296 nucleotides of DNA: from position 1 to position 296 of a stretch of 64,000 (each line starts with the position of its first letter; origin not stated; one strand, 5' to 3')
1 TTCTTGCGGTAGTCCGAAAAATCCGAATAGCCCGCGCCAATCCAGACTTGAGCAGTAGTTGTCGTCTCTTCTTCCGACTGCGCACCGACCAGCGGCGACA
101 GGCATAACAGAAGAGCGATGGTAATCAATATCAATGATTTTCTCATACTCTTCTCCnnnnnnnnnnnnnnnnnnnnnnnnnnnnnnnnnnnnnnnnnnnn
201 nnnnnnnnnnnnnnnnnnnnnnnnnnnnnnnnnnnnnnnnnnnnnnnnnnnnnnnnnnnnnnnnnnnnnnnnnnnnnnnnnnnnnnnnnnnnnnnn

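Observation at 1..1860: TetR-gated decahaem cytochrome module with two identical operator palindromes; possible porin-cytochrome (MtrAB/PioAB-like) conduit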

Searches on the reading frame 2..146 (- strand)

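Call 3: search_protein_families(library=ncbifam, proteins=[window:2-146:-], max_evalue=0.01)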
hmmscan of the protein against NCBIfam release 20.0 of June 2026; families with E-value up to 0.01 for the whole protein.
window:2-146:- (48 aa): 1 family
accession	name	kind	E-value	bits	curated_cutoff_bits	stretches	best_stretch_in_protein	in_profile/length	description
NF041027.1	GSU2204_Se_pt_1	equivalog_domain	0.0063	15.3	350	1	11-47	2-37/580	GSU2204 family CXXCH-containing (seleno)protein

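Call 4: search_protein_families(library=pfam, proteins=[window:2-146:-], max_evalue=0.01)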
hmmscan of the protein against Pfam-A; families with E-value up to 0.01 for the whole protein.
window:2-146:- (48 aa): 0 families
